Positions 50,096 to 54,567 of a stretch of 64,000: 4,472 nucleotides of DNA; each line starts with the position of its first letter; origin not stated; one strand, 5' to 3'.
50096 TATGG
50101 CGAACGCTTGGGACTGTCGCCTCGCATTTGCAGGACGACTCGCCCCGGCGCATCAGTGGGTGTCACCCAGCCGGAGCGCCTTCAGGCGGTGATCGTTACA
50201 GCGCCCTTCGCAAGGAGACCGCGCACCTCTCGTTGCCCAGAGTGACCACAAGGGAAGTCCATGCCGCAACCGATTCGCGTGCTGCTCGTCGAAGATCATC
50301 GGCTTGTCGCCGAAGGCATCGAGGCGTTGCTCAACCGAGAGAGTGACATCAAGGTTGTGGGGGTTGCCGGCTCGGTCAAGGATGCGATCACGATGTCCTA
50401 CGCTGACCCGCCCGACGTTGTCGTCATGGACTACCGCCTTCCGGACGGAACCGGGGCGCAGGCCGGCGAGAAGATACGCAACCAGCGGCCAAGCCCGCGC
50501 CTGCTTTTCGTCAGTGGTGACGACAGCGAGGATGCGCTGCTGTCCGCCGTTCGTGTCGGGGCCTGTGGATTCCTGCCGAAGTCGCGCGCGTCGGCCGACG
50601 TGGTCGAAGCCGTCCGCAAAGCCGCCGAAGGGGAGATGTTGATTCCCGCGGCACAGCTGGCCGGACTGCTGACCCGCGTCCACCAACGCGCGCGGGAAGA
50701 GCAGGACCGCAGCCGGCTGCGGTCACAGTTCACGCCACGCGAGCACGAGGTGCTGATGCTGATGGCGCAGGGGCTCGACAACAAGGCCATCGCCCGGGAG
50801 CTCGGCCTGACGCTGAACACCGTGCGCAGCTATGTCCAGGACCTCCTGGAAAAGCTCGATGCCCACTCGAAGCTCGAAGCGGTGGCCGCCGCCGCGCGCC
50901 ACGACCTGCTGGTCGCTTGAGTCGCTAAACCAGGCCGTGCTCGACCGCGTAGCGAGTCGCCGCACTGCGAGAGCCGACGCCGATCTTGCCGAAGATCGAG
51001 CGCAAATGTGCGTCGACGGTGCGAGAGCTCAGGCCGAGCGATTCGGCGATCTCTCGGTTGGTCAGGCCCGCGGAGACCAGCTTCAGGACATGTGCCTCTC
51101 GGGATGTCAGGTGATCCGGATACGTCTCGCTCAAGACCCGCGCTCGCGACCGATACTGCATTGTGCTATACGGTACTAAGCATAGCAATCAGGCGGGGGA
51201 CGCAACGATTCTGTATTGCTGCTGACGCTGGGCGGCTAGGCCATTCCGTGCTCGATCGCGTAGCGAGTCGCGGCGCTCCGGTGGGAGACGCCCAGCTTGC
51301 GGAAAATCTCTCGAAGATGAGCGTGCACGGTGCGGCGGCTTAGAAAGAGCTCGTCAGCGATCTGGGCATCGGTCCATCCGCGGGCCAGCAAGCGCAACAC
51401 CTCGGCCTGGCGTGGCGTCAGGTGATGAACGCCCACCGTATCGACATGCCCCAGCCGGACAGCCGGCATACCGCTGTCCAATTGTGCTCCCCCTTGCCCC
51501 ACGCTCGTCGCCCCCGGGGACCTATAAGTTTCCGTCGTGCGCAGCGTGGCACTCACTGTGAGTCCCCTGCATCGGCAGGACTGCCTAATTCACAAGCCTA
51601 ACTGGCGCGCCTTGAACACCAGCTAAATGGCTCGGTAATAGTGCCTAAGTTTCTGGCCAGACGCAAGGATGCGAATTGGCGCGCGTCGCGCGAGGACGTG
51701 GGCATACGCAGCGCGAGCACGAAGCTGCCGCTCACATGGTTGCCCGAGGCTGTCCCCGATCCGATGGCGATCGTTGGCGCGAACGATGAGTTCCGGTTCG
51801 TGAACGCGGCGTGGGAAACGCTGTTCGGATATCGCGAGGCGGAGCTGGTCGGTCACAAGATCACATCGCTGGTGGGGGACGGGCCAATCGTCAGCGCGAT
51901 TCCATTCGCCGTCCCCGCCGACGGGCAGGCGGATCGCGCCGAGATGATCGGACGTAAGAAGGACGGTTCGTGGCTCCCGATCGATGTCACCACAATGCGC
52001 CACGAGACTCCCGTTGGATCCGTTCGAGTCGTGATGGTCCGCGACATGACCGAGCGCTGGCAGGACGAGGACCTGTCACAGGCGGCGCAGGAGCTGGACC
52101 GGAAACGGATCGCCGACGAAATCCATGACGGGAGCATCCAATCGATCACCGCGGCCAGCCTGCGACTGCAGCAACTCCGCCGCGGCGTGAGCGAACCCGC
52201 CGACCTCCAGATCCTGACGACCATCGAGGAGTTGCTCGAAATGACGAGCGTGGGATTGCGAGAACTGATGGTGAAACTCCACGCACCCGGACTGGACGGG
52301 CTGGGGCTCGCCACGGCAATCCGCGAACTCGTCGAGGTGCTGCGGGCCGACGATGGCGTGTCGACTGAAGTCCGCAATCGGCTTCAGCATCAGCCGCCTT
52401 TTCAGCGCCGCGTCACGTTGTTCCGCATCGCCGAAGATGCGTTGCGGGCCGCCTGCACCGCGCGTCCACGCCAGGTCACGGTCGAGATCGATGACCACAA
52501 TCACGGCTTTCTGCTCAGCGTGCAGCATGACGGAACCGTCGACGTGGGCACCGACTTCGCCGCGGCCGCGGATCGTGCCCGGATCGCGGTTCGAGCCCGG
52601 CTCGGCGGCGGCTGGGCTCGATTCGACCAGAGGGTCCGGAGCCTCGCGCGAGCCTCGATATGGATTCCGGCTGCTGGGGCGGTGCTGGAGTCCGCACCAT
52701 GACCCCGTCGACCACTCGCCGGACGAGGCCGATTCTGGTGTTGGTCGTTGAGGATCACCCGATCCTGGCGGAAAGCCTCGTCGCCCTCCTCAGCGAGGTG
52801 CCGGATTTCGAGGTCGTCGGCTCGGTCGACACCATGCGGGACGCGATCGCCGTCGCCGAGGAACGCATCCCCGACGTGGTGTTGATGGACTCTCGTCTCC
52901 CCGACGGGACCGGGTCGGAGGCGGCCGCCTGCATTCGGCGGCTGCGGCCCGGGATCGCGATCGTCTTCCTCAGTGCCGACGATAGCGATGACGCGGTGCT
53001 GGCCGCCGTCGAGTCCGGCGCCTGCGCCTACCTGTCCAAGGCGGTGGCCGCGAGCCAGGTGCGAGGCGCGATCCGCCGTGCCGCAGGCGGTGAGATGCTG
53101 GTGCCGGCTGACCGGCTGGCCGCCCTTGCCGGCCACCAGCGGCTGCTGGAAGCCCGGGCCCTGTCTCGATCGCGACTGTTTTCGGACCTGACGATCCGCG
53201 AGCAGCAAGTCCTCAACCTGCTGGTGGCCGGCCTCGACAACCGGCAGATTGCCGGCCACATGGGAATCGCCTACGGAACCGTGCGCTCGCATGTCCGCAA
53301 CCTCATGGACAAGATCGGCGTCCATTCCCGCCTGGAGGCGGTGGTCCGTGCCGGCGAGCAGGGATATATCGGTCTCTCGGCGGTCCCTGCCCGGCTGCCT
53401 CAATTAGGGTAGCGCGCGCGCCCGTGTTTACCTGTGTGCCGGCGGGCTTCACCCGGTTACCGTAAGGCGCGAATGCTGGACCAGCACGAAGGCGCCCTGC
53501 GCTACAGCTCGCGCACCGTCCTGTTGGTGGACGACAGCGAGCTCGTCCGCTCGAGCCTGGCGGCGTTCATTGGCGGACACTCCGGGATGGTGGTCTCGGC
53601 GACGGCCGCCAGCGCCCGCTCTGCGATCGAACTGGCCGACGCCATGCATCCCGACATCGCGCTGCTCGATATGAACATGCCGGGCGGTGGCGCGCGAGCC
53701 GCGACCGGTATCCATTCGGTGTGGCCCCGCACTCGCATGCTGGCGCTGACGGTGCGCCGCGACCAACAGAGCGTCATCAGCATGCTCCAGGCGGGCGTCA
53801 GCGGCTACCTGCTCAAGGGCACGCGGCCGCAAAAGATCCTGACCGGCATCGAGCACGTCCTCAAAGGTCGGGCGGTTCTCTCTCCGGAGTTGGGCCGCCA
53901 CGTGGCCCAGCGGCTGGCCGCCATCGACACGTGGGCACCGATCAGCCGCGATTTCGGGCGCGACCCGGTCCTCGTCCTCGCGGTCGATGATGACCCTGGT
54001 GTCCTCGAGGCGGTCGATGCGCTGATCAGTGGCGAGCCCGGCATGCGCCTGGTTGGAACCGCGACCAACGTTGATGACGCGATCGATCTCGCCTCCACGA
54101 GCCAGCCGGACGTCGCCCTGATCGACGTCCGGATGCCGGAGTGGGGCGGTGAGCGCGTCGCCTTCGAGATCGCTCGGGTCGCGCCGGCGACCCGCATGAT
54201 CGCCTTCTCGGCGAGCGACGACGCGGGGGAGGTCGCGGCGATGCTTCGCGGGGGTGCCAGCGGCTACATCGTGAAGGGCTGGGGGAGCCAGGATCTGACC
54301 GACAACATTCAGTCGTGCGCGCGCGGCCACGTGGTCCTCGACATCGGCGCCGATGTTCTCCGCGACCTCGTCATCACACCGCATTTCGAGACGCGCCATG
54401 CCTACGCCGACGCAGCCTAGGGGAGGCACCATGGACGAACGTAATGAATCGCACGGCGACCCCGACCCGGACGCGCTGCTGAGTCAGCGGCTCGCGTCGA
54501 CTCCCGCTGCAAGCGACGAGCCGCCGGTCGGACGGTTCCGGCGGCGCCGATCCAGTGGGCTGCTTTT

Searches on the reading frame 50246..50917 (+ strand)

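Call 29: search_protein_families(library=pfam, proteins=[window:50246-50917:+], max_evalue=0.001)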
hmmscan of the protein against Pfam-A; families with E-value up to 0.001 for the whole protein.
window:50246-50917:+ (224 aa): 6 families
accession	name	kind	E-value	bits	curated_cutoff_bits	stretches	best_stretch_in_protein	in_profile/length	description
PF00072.30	Response_reg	-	5e-21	75.4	30.2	1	12-124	1-111/111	Response regulator receiver domain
PF00196.25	GerE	-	3.7e-16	58.9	23.5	1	161-214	2-55/57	Bacterial regulatory proteins, luxR family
PF08281.18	Sigma70_r4_2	-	3.6e-07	30.2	25.7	1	163-204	12-54/54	Sigma-70, region 4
PF13551.12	HTH_29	-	4.7e-06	27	28.1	0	168-199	3-35/64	Winged helix-turn helix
PF13384.12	HTH_23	-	0.00047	20.3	24.6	0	168-199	9-40/50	Homeodomain-like domain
PF13412.12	HTH_24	-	0.00089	19.2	21.9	0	176-203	17-44/48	Winged helix-turn-helix DNA-binding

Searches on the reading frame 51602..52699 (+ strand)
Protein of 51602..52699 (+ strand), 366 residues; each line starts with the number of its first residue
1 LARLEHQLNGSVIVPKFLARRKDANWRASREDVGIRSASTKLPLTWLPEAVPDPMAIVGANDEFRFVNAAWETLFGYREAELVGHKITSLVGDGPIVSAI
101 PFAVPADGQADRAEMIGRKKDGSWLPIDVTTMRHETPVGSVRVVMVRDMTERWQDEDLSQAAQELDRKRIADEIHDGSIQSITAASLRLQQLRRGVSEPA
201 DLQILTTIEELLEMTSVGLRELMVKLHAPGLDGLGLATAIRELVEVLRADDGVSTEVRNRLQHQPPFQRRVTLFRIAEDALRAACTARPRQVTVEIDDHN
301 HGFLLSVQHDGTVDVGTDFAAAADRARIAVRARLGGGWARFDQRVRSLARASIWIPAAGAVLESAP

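Call 29: search_protein_families(library=pfam, proteins=[window:51602-52699:+], max_evalue=0.001)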
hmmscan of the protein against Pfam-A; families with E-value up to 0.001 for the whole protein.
window:51602-52699:+ (366 aa): 5 families
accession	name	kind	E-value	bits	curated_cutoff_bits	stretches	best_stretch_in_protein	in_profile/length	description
PF13426.13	PAS_9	-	2.7e-09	37.7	27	1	52-151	1-103/103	PAS domain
PF07730.19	HisKA_3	-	4.2e-08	34.1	24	1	167-229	2-66/68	Histidine kinase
PF00989.32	PAS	-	2.5e-06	27.9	22.6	1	49-145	8-107/113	PAS fold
PF08448.16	PAS_4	-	2.7e-06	28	23.1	1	49-152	2-108/110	PAS fold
PF13188.13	PAS_8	-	6.8e-06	26.2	21.8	1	49-87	8-43/65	PAS domain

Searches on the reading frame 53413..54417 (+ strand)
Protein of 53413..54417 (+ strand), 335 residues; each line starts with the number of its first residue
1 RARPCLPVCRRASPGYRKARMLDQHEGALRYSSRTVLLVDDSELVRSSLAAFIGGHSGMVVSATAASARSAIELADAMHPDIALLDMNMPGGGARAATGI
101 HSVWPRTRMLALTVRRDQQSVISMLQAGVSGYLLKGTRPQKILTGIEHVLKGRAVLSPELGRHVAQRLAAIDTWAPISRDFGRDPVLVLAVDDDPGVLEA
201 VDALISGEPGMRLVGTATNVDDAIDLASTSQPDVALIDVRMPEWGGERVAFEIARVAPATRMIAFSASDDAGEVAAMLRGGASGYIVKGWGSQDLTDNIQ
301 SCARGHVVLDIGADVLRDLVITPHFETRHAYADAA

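Call 29: search_protein_families(library=pfam, proteins=[window:53413-54417:+], max_evalue=0.001)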
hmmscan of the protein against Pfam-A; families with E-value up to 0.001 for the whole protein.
window:53413-54417:+ (335 aa): 1 family
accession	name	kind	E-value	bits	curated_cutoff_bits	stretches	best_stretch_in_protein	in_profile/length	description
PF00072.30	Response_reg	-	2.1e-41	141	30.2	2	188-299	1-110/111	Response regulator receiver domain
